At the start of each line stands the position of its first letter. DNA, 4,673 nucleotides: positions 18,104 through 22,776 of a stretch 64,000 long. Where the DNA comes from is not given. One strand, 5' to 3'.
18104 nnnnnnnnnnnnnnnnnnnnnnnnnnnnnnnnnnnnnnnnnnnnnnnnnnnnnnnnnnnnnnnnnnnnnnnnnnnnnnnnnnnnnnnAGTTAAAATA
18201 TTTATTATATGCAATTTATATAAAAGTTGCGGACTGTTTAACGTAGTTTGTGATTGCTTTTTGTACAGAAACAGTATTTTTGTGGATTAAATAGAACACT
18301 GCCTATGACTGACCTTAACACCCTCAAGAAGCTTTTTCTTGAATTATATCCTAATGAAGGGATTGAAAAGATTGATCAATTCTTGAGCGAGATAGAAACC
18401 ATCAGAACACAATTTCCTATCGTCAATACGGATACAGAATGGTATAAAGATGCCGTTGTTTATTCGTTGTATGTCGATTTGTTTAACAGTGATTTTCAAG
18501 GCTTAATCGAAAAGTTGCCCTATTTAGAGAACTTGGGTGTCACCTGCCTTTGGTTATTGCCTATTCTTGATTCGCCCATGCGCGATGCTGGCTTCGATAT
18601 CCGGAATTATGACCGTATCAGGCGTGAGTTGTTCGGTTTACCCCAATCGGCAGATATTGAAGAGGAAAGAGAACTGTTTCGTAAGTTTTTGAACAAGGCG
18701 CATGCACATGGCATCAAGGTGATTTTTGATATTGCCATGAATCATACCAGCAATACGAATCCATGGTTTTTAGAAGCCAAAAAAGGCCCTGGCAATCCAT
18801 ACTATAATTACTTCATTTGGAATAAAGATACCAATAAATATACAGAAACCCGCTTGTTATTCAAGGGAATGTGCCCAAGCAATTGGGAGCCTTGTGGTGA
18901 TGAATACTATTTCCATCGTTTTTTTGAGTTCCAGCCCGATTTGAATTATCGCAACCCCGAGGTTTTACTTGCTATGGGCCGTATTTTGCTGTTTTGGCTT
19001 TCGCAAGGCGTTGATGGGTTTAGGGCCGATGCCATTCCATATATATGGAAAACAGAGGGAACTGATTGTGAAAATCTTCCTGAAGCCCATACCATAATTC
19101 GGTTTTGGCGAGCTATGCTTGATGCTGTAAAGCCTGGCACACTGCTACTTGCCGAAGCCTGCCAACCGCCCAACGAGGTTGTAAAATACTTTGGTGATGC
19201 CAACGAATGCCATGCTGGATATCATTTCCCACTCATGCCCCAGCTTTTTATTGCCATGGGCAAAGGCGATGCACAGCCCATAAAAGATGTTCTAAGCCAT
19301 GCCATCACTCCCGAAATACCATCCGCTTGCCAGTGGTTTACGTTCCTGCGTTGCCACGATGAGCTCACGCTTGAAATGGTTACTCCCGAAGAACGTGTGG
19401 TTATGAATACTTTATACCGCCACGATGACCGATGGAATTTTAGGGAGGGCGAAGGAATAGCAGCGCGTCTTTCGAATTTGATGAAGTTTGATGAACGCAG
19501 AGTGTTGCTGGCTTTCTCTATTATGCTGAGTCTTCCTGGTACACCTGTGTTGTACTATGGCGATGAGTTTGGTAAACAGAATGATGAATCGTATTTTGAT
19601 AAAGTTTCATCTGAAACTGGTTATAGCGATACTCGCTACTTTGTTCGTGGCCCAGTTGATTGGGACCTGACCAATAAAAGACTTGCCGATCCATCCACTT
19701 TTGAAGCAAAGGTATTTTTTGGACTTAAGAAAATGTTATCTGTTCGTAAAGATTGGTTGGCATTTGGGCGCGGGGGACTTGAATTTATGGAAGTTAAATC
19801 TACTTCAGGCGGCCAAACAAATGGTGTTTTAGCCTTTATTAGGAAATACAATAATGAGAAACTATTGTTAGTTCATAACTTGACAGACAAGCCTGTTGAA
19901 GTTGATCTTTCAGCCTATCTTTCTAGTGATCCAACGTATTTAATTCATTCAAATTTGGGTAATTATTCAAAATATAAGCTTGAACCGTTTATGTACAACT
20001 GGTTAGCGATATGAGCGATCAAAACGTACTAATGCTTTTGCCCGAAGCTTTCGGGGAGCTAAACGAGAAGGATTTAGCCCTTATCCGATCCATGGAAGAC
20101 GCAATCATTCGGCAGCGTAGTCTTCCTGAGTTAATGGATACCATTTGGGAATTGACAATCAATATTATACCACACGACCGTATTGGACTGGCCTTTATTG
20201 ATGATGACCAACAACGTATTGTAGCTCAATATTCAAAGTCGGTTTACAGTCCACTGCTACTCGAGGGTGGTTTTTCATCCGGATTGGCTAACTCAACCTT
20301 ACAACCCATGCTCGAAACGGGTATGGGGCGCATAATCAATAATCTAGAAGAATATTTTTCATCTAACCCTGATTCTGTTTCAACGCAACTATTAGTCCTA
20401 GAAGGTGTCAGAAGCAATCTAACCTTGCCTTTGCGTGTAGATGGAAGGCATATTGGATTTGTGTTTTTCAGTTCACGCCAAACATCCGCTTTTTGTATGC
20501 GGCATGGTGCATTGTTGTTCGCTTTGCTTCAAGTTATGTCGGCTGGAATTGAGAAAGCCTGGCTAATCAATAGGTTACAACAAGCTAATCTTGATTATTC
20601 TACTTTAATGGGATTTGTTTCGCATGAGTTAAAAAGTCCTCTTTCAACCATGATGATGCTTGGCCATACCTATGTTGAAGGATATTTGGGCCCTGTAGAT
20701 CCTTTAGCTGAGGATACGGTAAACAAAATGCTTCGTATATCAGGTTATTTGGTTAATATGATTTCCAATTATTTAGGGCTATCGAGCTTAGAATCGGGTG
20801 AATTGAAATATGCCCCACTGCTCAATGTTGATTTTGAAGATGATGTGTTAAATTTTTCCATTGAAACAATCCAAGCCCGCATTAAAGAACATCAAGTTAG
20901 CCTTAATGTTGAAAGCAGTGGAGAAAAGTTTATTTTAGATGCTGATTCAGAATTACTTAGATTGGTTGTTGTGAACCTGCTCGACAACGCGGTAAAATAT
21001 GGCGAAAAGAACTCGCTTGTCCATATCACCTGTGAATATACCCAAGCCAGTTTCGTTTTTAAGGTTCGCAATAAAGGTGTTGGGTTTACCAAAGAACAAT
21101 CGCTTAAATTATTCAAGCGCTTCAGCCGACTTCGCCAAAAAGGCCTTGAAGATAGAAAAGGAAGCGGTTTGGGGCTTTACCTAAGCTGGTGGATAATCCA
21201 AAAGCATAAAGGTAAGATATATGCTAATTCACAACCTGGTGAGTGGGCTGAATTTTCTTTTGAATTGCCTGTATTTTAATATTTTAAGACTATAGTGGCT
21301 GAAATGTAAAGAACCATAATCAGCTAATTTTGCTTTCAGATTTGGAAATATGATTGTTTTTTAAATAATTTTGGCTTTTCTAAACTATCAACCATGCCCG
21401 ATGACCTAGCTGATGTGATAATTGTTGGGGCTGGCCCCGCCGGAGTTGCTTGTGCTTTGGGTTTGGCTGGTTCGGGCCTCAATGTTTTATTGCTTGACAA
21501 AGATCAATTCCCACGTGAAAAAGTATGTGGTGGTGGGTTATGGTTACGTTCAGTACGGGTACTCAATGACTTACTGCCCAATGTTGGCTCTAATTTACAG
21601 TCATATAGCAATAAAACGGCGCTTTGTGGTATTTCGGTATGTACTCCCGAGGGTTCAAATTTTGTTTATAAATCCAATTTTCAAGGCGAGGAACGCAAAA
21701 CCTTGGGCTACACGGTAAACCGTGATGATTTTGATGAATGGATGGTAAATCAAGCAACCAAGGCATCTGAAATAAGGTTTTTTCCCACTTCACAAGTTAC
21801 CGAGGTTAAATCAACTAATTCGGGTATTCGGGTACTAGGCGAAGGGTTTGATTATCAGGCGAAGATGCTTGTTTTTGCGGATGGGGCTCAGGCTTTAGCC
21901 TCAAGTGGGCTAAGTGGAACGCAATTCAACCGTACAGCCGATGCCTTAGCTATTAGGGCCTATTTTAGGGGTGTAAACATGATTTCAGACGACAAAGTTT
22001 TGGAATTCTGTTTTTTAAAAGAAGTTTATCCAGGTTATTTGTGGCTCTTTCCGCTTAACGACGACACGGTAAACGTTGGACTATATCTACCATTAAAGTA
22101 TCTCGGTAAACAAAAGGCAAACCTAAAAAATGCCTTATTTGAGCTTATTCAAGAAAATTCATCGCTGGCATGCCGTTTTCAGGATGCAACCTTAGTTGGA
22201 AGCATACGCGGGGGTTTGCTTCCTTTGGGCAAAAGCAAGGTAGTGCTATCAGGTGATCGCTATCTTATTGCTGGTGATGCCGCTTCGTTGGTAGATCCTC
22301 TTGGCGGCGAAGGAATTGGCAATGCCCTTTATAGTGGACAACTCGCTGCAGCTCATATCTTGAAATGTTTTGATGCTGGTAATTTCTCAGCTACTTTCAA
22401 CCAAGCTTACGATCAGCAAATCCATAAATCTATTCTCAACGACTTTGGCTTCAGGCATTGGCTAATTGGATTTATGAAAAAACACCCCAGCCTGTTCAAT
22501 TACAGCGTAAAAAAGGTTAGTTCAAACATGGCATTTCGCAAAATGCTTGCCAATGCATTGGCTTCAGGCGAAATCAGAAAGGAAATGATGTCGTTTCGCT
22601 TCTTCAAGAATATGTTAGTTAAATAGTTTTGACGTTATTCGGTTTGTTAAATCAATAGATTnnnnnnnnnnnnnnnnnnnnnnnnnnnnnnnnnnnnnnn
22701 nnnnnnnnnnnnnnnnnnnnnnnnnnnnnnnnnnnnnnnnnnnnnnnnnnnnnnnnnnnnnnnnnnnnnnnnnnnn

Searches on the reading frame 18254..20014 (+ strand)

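Call 9: search_protein_families(library=ncbifam, proteins=[window:18254-20014:+], max_evalue=1e-30)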
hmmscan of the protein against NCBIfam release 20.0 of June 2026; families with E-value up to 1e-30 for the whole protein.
window:18254-20014:+ (586 aa): 4 families
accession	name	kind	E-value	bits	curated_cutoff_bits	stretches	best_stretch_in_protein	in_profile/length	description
TIGR02456.1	treS_nterm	equivalog_domain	2.5e-139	465.3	678.35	1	62-455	1-391/539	maltose alpha-D-glucosyltransferase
TIGR02403.1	trehalose_treC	equivalog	4e-51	174.3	799.05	1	65-268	3-202/544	alpha,alpha-phosphotrehalase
NF051899.1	BetGalacBglAAgro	equivalog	1.1e-49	169.3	900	1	62-267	1-205/537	beta-galactosidase BglA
NF008183.0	PRK10933.1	subfamily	2.3e-36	125.6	535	1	59-268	3-209/551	alpha,alpha-phosphotrehalase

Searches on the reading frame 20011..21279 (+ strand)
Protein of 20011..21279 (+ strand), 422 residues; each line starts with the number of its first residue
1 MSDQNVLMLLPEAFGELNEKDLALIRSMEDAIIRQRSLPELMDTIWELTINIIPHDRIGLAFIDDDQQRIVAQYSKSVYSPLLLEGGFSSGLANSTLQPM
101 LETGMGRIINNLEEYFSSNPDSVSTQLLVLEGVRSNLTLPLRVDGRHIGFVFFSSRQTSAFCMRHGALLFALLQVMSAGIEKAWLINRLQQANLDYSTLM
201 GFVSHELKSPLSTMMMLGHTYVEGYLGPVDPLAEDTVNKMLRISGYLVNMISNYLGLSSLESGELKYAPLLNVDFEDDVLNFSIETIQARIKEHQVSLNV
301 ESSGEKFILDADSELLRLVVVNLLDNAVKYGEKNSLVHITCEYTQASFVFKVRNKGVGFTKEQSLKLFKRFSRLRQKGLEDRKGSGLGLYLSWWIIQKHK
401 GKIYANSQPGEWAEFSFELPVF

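Call 9: search_protein_families(library=ncbifam, proteins=[window:20011-21279:+], max_evalue=1e-30)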
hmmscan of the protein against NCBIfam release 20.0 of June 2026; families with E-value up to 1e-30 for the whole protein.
window:20011-21279:+ (422 aa): 1 family
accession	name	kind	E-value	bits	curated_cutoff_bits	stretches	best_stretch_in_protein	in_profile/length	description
NF046044.1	PnpS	equivalog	8.9e-31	107.3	400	0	188-420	165-390/390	two-component system histidine kinase PnpS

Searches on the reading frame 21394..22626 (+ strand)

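Call 9: search_protein_families(library=ncbifam, proteins=[window:21394-22626:+], max_evalue=1e-30)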
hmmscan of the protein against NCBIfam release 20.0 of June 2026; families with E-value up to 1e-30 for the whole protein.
window:21394-22626:+ (410 aa): 2 families
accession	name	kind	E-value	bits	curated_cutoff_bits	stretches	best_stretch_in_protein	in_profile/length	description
TIGR02032.1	GG-red-SF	subfamily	7.8e-56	189.9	158.8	1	7-321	2-296/297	geranylgeranyl reductase family protein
NF045655.1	MkRedMenJ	equivalog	9.7e-33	113.6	700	1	4-328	3-320/406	menaquinone reductase MenJ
